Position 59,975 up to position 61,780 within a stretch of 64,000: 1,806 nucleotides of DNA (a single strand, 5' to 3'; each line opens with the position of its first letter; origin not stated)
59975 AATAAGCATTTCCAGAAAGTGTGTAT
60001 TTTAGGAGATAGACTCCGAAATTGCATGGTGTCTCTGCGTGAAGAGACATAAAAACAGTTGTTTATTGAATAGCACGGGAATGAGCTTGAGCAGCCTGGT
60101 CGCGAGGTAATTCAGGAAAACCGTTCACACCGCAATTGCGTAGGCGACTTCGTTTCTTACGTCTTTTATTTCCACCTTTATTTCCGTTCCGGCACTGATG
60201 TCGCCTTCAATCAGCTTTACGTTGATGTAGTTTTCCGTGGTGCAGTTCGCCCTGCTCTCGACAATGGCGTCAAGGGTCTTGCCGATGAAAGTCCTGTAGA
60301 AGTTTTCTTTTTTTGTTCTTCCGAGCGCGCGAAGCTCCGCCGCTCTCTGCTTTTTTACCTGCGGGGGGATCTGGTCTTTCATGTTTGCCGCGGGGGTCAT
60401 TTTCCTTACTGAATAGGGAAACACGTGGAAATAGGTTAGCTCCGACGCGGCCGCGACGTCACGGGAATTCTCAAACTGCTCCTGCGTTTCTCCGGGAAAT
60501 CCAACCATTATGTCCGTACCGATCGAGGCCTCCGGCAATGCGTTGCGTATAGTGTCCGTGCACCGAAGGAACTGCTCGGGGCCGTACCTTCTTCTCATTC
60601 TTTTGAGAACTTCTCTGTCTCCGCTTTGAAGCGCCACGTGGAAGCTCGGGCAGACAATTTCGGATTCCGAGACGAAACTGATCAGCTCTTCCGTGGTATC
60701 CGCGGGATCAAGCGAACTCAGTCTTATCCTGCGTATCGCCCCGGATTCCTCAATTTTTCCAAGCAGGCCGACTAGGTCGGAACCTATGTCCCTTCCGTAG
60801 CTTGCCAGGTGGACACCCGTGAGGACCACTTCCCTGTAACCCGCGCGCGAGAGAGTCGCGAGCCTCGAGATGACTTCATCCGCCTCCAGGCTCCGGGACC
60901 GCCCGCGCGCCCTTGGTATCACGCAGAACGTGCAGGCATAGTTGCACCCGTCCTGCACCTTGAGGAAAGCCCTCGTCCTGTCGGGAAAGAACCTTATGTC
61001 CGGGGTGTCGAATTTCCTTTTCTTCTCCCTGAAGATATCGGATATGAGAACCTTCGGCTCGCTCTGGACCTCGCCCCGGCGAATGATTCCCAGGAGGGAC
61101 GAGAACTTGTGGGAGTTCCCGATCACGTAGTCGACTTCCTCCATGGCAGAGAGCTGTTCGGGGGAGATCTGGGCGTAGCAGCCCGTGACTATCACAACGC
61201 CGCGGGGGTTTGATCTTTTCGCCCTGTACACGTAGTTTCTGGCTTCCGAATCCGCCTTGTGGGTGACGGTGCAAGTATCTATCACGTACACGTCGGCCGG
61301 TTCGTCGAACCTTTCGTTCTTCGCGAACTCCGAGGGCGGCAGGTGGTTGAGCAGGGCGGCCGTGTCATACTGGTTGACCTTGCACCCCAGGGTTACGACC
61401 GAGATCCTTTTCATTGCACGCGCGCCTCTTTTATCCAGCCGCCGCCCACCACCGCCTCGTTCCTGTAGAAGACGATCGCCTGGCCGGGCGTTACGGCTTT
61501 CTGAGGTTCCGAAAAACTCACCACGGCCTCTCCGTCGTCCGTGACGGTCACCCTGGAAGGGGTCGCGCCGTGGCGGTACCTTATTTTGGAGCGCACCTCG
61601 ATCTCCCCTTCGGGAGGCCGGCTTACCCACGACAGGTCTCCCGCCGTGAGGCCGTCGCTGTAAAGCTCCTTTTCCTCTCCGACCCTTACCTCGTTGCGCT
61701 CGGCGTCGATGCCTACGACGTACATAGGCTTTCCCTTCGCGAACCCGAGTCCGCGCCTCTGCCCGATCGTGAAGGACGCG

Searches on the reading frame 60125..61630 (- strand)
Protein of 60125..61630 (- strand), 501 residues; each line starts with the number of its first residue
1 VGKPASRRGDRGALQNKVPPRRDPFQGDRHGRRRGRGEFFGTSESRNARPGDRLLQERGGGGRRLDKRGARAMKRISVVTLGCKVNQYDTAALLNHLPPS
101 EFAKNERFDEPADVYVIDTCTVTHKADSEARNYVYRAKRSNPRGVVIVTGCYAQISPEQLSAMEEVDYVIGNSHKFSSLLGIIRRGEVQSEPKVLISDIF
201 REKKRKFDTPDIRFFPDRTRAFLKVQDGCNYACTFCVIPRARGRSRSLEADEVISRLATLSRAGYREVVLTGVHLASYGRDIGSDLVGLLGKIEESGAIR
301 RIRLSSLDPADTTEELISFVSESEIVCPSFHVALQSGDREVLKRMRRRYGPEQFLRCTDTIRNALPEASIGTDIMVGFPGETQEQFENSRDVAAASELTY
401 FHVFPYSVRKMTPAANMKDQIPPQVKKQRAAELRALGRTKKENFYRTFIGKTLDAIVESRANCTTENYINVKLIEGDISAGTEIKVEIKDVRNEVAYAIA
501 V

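Call 41: search_protein_families(library=ncbifam, proteins=[window:60125-61630:-], max_evalue=0.01)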
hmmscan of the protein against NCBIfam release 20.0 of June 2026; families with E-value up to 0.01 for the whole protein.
window:60125-61630:- (501 aa): 20 families
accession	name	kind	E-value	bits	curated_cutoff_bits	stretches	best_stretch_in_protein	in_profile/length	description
TIGR01579.1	MiaB-like-C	equivalog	4.3e-128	428.1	357.05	1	79-488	2-416/416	tRNA (N(6)-L-threonylcarbamoyladenosine(37)-C(2))-methylthiotransferase MtaB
TIGR00089.1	TIGR00089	subfamily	3.8e-114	381.8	251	1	75-494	1-425/429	MiaB/RimO family radical SAM methylthiotransferase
TIGR01574.1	miaB-methiolase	equivalog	1e-74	252.1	355.3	1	78-497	4-433/437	tRNA (N6-isopentenyl adenosine(37)-C2)-methylthiotransferase MiaB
TIGR01125.1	TIGR01125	equivalog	4.6e-71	240.1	356.95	1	75-463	1-383/432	30S ribosomal protein S12 methylthiotransferase RimO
TIGR01578.1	MiaB-like-B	hypoth_equivalog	4.7e-62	210.1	314.7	1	76-493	2-413/421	tRNA (N(6)-L-threonylcarbamoyladenosine(37)-C(2))-methylthiotransferase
NF010916.0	PRK14336.1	equivalog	7.4e-54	183.1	606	2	220-462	125-370/418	tRNA (N6-isopentenyl adenosine(37)-C2)-methylthiotransferase MiaB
TIGR04013.1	B12_SAM_MJ_1487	hypoth_equivalog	3.8e-18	65.5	251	1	103-393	33-330/382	TIGR04013 family B12-binding domain/radical SAM domain-containing protein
TIGR04014.1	B12_SAM_MJ_0865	equivalog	1.5e-14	53.7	360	1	221-403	161-343/434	methyl-coenzyme M reductase glutamine C-methyltransferase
TIGR04479.1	bcpD_PhpK_rSAM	subfamily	3.8e-14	52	600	1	223-420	244-433/504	PhpK family radical SAM P-methyltransferase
TIGR04072.2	rSAM_ladder_B12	equivalog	2.3e-08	33.1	360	1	120-420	75-371/443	lipid biosynthesis B12-binding/radical SAM protein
NF045585.1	rSAM_slr0320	equivalog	4.6e-07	28.7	775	1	223-361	236-374/511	photosystem II high light acclimation radical SAM protein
NF009544.0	PRK12928.1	subfamily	5.8e-06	25.8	210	1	215-387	62-228/300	lipoyl synthase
NF033712.0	B12_rSAM_KedN5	subfamily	1.4e-05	23.5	700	1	221-406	196-379/624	KedN5 family methylcobalamin-dependent radical SAM C-methyltransferase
TIGR04107.1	rSAM_HutW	equivalog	0.00023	20.1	400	1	331-428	156-254/419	heme anaerobic degradation radical SAM methyltransferase ChuW/HutW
TIGR00510.1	lipA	equivalog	0.00028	20.3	310.25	1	215-388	59-226/302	lipoyl synthase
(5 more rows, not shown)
